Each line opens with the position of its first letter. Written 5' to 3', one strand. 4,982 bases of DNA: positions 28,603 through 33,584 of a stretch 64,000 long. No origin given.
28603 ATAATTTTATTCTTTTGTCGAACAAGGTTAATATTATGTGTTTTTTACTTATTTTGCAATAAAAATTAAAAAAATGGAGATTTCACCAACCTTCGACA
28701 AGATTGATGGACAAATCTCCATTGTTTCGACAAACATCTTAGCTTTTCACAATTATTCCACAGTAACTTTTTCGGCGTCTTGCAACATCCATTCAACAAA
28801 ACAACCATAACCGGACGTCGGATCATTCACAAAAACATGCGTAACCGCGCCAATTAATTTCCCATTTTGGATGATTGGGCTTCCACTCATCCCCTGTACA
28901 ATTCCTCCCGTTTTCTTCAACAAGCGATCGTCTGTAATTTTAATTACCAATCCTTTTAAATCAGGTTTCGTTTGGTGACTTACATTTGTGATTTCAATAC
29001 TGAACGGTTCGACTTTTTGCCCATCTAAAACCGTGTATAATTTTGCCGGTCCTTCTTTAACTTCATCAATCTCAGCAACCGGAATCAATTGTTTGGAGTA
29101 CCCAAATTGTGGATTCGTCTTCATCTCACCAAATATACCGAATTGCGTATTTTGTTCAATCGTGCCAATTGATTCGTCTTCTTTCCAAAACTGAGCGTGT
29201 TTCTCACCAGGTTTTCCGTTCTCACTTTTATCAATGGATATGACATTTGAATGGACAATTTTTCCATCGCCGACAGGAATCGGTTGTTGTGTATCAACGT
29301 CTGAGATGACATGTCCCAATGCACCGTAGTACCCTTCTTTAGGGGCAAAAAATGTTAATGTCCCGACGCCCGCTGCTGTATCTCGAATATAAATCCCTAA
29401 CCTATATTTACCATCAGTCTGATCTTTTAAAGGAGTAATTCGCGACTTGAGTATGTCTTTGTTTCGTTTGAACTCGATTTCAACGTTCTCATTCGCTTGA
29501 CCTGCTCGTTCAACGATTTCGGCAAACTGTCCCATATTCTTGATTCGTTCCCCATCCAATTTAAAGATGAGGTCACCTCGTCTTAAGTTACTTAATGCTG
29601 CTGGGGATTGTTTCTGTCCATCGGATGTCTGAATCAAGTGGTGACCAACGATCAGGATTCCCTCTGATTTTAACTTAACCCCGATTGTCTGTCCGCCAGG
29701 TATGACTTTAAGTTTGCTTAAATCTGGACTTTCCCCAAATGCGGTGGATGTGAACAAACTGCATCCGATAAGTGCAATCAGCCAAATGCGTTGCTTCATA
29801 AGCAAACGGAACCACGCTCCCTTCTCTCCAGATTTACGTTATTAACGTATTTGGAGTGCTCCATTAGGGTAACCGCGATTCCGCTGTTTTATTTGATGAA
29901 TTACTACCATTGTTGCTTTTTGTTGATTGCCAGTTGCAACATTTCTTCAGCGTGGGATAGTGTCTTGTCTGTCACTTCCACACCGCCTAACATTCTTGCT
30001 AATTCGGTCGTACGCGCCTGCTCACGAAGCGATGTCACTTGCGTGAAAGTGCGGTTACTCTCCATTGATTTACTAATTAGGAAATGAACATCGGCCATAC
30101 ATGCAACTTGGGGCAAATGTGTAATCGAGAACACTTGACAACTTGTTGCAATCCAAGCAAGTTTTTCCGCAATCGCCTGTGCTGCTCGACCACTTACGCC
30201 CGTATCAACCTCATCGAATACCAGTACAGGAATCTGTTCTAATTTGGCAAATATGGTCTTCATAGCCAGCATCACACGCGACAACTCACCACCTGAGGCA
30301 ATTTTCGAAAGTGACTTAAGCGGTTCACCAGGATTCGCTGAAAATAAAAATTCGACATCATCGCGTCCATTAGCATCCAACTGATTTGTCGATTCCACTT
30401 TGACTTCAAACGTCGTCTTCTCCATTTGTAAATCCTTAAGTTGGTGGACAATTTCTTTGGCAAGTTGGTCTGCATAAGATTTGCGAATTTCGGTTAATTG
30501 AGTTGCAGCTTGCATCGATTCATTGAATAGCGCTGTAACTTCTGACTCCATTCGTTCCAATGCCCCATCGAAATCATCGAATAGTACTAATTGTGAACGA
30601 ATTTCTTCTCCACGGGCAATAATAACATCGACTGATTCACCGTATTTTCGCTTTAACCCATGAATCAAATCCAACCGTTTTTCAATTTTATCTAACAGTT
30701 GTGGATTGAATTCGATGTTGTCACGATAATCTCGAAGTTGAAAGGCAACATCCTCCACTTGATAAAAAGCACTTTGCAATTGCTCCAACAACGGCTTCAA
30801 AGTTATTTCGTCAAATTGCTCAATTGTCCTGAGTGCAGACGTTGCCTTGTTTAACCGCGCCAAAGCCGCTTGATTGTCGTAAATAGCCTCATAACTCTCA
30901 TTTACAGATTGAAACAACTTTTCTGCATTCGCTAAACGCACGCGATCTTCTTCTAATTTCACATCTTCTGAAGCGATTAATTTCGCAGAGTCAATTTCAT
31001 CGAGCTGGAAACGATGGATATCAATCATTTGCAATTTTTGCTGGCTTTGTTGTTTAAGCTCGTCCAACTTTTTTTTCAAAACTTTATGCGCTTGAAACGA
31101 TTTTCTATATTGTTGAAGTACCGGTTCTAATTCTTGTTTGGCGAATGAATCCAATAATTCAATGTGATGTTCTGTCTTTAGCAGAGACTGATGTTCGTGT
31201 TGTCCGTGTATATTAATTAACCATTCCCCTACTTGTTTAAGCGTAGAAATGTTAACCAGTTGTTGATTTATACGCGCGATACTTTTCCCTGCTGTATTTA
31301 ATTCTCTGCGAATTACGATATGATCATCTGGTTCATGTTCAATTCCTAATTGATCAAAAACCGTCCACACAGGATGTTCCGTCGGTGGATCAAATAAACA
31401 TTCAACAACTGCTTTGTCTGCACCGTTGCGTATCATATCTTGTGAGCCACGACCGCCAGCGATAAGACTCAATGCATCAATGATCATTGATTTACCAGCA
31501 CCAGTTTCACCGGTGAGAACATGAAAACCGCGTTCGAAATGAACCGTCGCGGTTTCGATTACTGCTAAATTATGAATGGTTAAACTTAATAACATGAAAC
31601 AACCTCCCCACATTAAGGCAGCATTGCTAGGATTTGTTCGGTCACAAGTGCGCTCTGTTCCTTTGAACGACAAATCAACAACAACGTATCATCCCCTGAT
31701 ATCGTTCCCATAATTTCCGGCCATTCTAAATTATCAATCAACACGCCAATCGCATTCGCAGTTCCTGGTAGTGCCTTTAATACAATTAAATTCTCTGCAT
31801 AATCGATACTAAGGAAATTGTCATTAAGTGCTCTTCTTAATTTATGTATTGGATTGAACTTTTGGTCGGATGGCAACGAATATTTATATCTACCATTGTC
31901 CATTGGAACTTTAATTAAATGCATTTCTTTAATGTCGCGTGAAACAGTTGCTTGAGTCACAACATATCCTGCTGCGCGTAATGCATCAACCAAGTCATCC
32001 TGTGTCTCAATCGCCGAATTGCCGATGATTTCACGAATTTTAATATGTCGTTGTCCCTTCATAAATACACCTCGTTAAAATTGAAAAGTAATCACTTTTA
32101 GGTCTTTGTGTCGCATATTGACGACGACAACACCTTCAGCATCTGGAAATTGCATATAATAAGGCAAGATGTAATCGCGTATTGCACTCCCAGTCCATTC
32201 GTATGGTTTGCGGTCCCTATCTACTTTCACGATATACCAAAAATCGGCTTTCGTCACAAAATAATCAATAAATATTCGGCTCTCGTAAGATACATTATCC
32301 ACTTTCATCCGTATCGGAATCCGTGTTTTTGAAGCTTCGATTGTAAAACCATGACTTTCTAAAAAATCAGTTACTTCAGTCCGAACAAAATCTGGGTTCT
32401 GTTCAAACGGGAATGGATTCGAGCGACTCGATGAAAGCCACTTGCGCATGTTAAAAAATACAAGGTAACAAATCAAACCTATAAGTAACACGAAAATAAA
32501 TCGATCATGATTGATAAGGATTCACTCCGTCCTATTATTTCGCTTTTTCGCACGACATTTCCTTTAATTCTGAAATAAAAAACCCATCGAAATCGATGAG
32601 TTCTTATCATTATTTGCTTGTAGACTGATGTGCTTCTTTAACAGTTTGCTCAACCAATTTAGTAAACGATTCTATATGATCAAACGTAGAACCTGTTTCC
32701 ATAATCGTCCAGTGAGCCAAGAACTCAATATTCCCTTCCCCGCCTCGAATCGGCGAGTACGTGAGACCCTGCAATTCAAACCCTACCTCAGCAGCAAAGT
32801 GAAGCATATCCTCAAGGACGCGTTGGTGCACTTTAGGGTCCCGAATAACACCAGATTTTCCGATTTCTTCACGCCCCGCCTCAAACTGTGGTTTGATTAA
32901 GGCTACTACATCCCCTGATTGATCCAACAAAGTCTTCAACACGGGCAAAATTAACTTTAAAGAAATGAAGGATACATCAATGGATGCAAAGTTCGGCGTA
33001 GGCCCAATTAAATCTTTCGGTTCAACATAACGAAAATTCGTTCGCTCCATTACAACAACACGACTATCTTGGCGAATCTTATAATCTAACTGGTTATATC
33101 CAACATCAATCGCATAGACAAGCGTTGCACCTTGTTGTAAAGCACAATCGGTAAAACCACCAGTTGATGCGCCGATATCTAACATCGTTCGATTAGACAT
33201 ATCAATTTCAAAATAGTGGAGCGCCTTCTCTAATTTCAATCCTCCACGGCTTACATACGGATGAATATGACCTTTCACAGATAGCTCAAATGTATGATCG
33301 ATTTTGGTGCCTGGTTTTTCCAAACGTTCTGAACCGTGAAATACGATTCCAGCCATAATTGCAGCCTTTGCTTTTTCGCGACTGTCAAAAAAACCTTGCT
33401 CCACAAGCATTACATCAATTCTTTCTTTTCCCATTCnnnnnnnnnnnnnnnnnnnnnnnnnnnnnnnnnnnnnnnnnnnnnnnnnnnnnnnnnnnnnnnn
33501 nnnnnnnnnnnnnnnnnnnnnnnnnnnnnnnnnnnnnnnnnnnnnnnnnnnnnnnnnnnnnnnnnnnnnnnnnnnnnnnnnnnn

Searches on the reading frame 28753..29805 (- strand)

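Call 31: search_protein_families(library=pfam, proteins=[window:28753-29805:-])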
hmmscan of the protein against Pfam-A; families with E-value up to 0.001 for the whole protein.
window:28753-29805:- (350 aa): 4 families
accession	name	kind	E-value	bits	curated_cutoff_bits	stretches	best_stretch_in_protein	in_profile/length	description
PF05580.18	Peptidase_S55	-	1.4e-87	293.6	25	1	133-341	2-210/210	SpoIVB peptidase S55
PF17820.7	PDZ_6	-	2.4e-07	30.8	27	1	61-114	3-54/54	PDZ domain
PF13180.12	PDZ_2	-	6.4e-07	30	27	1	64-122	20-77/80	PDZ domain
PF00595.29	PDZ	-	0.00084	20.1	23.2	0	37-101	8-69/81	PDZ domain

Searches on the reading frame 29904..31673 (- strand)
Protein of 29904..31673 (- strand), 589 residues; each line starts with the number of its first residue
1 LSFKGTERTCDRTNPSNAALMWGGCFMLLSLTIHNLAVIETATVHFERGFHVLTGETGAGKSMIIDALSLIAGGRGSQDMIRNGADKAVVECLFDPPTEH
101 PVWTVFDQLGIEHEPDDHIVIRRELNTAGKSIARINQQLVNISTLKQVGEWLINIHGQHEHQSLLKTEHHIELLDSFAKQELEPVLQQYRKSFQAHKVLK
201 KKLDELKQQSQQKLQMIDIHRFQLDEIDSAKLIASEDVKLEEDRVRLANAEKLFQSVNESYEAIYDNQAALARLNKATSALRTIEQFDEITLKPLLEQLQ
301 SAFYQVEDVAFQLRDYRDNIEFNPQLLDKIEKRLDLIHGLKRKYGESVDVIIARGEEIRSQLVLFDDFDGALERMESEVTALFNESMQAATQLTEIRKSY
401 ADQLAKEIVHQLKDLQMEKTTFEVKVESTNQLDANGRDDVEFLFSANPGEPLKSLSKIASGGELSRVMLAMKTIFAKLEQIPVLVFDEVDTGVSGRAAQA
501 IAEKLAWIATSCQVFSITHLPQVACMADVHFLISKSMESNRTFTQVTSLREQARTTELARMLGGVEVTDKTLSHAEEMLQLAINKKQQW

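Call 31: search_protein_families(library=pfam, proteins=[window:29904-31673:-])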
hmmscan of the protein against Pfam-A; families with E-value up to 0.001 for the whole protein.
window:29904-31673:- (589 aa): 6 families
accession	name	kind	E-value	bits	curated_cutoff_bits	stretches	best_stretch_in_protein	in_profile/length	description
PF02463.25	SMC_N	-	4.7e-18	65.8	40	1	30-534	4-212/220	RecF/RecN/SMC N terminal domain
PF13476.12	AAA_23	-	6.7e-12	46.9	27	1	30-223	1-185/201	AAA domain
PF13555.12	AAA_29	-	7.6e-06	26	27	1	30-71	3-45/61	P-loop containing region of AAA domain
PF13175.12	AAA_15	-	0.00015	22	32.1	0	27-376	1-239/374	AAA ATPase domain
PF13401.12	AAA_22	-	0.00028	21.6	27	0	46-116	3-33/130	AAA domain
PF13304.12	AAA_21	-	0.00062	20.4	27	0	50-73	1-24/304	AAA domain, putative AbiEii toxin, Type IV TA system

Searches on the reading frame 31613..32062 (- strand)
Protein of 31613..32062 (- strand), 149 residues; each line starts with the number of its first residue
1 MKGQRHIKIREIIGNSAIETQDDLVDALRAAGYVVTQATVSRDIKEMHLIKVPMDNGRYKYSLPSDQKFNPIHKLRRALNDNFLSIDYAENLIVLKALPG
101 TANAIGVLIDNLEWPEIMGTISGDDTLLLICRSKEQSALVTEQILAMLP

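Call 4: search_protein_families(library=pfam, proteins=[window:31613-32062:-])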
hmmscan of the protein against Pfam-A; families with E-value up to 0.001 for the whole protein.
window:31613-32062:- (149 aa): 2 families
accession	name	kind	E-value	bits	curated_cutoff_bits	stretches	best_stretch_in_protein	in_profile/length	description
PF01316.27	Arg_repressor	-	3.1e-28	97.8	27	1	2-69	3-70/70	Arginine repressor, DNA binding domain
PF02863.23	Arg_repressor_C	-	6.2e-26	90.5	25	1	79-144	1-66/68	Arginine repressor, C-terminal domain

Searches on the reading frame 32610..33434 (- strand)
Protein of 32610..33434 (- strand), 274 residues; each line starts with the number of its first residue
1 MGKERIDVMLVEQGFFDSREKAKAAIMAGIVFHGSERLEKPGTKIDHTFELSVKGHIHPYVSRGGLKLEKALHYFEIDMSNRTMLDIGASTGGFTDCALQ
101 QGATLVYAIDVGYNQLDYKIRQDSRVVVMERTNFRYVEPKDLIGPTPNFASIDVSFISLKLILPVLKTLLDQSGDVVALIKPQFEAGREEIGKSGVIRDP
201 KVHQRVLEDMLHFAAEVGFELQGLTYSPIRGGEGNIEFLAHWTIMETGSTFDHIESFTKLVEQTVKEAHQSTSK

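Call 4: search_protein_families(library=pfam, proteins=[window:32610-33434:-])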
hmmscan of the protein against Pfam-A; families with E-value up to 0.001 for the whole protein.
window:32610-33434:- (274 aa): 2 families
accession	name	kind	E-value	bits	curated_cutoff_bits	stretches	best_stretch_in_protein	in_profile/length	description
PF01728.25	FtsJ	-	2.9e-42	145.1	24.1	1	60-240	1-177/181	FtsJ-like methyltransferase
PF01479.30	S4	-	0.00012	22.1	22.8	1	4-46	1-43/48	S4 domain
